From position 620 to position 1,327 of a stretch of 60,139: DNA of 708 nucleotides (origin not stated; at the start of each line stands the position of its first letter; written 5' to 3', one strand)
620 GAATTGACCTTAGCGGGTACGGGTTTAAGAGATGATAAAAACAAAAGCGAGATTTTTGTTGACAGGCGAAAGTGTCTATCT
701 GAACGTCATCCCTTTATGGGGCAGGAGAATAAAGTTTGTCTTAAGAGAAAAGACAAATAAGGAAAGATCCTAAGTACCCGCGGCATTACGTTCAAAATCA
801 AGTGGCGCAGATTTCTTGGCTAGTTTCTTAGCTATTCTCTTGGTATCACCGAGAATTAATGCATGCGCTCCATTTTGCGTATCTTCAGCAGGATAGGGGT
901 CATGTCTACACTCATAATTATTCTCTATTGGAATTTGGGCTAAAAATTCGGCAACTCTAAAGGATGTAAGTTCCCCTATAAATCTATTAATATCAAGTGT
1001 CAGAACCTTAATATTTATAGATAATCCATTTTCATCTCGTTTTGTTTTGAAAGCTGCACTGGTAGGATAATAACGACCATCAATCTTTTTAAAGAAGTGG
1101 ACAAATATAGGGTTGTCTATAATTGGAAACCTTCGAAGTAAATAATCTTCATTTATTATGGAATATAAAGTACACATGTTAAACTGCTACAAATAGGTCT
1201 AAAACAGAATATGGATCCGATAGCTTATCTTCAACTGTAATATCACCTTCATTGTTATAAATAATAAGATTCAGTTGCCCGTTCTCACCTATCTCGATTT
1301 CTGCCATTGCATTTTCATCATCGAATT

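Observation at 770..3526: AT-rich three-gene operon (616-aa HEPN-like Rx4H protein, 164-aa and 135-aa partners): candidate undescribed defence or toxin-immunity module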

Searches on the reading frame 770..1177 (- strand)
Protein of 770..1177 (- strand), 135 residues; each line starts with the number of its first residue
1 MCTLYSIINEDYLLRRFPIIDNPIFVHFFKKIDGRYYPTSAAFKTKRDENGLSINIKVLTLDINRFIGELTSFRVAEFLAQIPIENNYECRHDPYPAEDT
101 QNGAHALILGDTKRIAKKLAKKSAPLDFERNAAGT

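Call 3: search_protein_families(library=pfam, proteins=[window:770-1177:-], max_evalue=1)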
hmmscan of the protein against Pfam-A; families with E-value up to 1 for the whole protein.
window:770-1177:- (135 aa): 0 families

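Call 4: search_protein_families(library=padloc, proteins=[window:770-1177:-], max_evalue=1)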
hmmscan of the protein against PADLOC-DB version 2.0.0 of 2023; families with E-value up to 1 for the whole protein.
window:770-1177:- (135 aa): 0 families

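Call 5: search_protein_families(library=ncbifam, proteins=[window:770-1177:-], max_evalue=1)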
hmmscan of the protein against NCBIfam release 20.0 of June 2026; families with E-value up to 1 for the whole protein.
window:770-1177:- (135 aa): 0 families

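Call 6: search_protein_families(library=phrogs, proteins=[window:770-1177:-], max_evalue=1)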
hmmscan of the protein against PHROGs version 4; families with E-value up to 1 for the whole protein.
window:770-1177:- (135 aa): 0 families

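Call 25: find_homologous_proteins(query=window:770-1177:-)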
Query window:770-1177:- (135 aa): 9 proteins with E <= 0.001 among 27 candidates.
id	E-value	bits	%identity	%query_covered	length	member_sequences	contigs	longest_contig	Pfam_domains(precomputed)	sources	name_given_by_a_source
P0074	6.1e-85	300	100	100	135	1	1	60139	-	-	-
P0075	5.9e-37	145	54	94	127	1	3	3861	-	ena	-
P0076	1.5e-27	115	51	86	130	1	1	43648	-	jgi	jgi:hypothetical protein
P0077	1.3e-24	105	52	87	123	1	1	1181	-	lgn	-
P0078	2.4e-24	104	48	95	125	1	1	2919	-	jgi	jgi:hypothetical protein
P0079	2.5e-24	104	51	87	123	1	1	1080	-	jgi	-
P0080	3.6e-22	97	50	87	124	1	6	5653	-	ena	-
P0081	7.2e-20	90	53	87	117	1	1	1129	-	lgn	-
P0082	6.1e-19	87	50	89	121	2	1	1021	-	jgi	jgi:hypothetical protein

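Call 48: predict_structure(alignment_id=A2)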
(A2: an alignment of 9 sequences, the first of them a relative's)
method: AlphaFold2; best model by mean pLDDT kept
length: 135 residues; sequences in the alignment: 9
mean_pLDDT: 88.0   pTM: 0.82
mean pLDDT of the five models: 88.0, 87.6, 87.4, 85.6, 85.1
residues with pLDDT >= 90: 91; 70-90: 27; 50-70: 8; < 50: 9
segments of 3 or more residues with pLDDT < 50: 97-99, 131-135
pLDDT, mean of each block of 10 residues (from residue 1): 82 96 92 93 92 94 89 96 98 69 87 97 82 41
secondary structure, 60 per line:
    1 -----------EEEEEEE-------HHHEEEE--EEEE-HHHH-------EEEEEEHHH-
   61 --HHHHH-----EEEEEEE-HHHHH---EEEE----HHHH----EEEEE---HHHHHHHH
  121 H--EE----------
elements in order: E12-18 E29-32 E35-38 H40-43 E51-56 H63-67 E73-79 H81-85 E89-92 H97-100 E105-109 H113-121

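Call 50: fold_search(model_id=the predicted structure, library=pdb)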
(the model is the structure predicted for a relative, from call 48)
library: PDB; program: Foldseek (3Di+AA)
matches with E <= 10: 79; with E <= 0.001: 0
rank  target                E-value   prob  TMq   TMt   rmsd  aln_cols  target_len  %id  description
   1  9ldi                  3.7e-01  0.60  0.43  0.34   5.6       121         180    7  The complex structure of TkoKptA/2',3',5'-p-A (released 2025-11-12)
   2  9ldg_B                7.7e-01  0.20  0.32  0.26   8.1       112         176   11  The structure of TkoKptA/DNA/Appr>P complex-B (released 2025-11-12)
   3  3r4u_A                1.1e+00  0.03  0.20  0.09  15.1       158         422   11  Cell entry of botulinum neurotoxin type C is dependent upon interaction with two ganglioside molecules (released 2011-06-08)
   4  9ldg_A                1.2e+00  0.16  0.36  0.29   7.9       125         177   10  The structure of TkoKptA/DNA/Appr>P complex-B (released 2025-11-12)
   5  9ld4_C                2.2e+00  0.16  0.41  0.33   6.4       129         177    8  The Apo-form structure of TkoKptA (released 2025-11-12)
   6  4uup_B                2.3e+00  0.01  0.13  0.07  11.1        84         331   18  Reconstructed ancestral trichomonad malate dehydrogenase in complex with NADH, SO4, and PO4 (released 2015-08-12)
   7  4gwp_F                2.3e+00  0.01  0.15  0.11  16.9       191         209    9  Structure of the Mediator Head Module from S. cerevisiae (released 2012-10-31)
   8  6ayz_A                2.5e+00  0.01  0.16  0.15  15.3       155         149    9  Crystal structure of Asf1-Fab 12E complex (released 2018-01-17)
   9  9i2s_C                2.8e+00  0.01  0.11  0.09  13.4       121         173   12  Velvet domain of the transcriptional regulator VeA (released 2025-05-07)
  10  3afe_C                3.6e+00  0.02  0.15  0.07   9.5        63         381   17  Crystal structure of the HsaA monooxygenase from M.tuberculosis (released 2010-05-26)
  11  6m6r_A                3.8e+00  0.02  0.14  0.11  14.8        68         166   10  Crystal structure of Caenorhabditis elegans Dicer-related helicase 3 (DRH-3) C-terminal domain with 5'-ppp 8-mer ssRNA (released 2021-03-17)
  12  3afe_D                3.8e+00  0.01  0.15  0.07   9.5        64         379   17  Crystal structure of the HsaA monooxygenase from M.tuberculosis (released 2010-05-26)
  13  7kw8_MODEL_1_A        4.0e+00  0.10  0.40  0.32   6.2       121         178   11  NMR Structure of a tRNA 2'-phosphotransferase from Runella slithyformis (released 2021-10-13)
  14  4k96_B                4.0e+00  0.01  0.16  0.08  18.0       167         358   10  Structure of Binary Complex of cGAS with Bound dsDNA (released 2013-05-15)
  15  3sqb_E                4.3e+00  0.02  0.15  0.12  11.2        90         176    7  Structure of the major type 1 pilus subunit FimA bound to the FimC chaperone (released 2012-05-30)
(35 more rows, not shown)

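Call 58: search_solved_structures(query=A5, max_evalue=10, show_alignments=2)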
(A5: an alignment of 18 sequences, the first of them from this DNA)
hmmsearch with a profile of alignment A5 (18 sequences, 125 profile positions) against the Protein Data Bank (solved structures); distinct sequences matched with E-value up to 10: 0.

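Call 59: search_protein_families(library=pfam, alignment_id=A5, max_evalue=10)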
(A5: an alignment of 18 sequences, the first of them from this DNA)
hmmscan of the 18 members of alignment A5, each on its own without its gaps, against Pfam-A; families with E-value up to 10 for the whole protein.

A. member 1, seq(135 aa): 0 families

B. families by the number of members that match (of 18 scanned): 4 families
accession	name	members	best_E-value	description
PF05248.17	Adeno_E3A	1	0.089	Adenovirus E3A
PF13276.12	HTH_21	1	0.27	HTH-like domain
PF10813.13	Herpesvir_UL11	1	0.29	Herpesvirus UL11 homologue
PF19944.4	DUF6406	1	0.31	Family of unknown function (DUF6406)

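Call 71: find_related_loci(query=A2, collection=metagenome_contigs, flank=4000)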
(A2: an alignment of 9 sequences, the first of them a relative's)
Query A2 (135 aa) in metagenome_contigs; peptide patterns used: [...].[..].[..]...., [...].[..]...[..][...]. (x = any residue, [..] = any of these).
325 stretches matched a pattern; 44 encode a relative of the query (tblastn E <= 1e-3); 44 distinct loci.
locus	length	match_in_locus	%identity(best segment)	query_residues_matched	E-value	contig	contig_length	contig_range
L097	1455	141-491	57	5-121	1e-43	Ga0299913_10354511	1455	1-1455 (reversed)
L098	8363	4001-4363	56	1-121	1e-42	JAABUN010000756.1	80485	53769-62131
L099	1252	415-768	59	4-121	1e-42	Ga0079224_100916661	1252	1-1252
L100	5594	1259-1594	52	5-121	4e-32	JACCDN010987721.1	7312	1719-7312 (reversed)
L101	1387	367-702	51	5-121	2e-32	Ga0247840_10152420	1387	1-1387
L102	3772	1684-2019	50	5-121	7e-31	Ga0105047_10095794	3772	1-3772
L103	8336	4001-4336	50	5-121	8e-31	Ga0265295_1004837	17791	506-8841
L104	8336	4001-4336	50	5-121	7e-31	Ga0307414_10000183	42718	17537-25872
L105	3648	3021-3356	50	5-121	8e-31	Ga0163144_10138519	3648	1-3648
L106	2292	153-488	50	5-121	1e-30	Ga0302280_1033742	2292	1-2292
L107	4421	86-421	50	5-121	4e-30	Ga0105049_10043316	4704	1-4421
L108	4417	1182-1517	50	5-121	4e-30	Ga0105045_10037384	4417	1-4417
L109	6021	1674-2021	47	1-121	6e-28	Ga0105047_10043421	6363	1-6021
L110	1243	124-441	49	5-120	3e-28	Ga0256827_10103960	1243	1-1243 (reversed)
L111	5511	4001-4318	50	5-120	6e-27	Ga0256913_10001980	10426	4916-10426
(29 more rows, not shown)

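Call 92: fold_search(model_id=the predicted structure, library=viral)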
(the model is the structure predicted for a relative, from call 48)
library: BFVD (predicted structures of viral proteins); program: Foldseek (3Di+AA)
matches with E <= 10: 183; with E <= 0.001: 0
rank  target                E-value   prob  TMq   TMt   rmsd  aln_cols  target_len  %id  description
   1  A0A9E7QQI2            1.8e-02  0.97  0.44  0.40   6.5       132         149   20  (no name in the UniProt tables at hand)
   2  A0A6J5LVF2            1.5e-01  0.60  0.38  0.21   5.8       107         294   15  Uncharacterized protein [uncultured Caudovirales phage]
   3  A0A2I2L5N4            3.4e-01  0.02  0.10  0.07  14.4        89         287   16  Transmembrane domain-containing protein [Orpheovirus IHUMI-LCC2]
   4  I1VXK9                4.1e-01  0.11  0.28  0.16  10.2       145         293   10  (no name in the UniProt tables at hand)
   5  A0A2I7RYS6            5.9e-01  0.05  0.20  0.08  13.0       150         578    9  (no name in the UniProt tables at hand)
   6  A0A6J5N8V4            9.7e-01  0.02  0.15  0.12  15.0       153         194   12  Uncharacterized protein [uncultured Caudovirales phage]
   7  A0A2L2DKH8            1.0e+00  0.14  0.35  0.11   8.4       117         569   14  Ankyrin repeat protein [Acanthamoeba polyphaga mimivirus]
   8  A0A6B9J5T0            1.1e+00  0.05  0.25  0.07  12.9       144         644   10  RIIB protein [Vibrio phage vB_VchM_Kuja]
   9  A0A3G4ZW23            1.2e+00  0.06  0.26  0.19  11.0       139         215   11  Uncharacterized protein [Edafosvirus sp.]
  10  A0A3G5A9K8            1.2e+00  0.06  0.24  0.16   8.7       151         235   10  Uncharacterized protein [Hyperionvirus sp.]
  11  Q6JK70                1.2e+00  0.20  0.41  0.31   5.7       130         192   12  RNA 2'-phosphotransferase [Neodiprion sertifer nucleopolyhedrovirus]
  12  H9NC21                1.3e+00  0.15  0.42  0.30  10.6       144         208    8  (no name in the UniProt tables at hand)
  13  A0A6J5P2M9            1.3e+00  0.08  0.31  0.27  12.3       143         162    9  Uncharacterized protein [uncultured Caudovirales phage]
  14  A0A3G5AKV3            1.3e+00  0.02  0.16  0.09  17.7       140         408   11  Uncharacterized protein [Sylvanvirus sp.]
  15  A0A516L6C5            1.3e+00  0.02  0.13  0.10  13.1       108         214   13  (no name in the UniProt tables at hand)
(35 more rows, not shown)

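Call 105: find_related_loci(query=A2, collection=viral_contigs, flank=5000)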
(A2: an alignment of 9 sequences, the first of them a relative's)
Query A2 (135 aa) in viral_contigs; peptide patterns used: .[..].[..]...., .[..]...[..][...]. (x = any residue, [..] = any of these).
112 stretches matched a pattern, but none encodes a relative of the query by tblastn (E <= 1e-3).
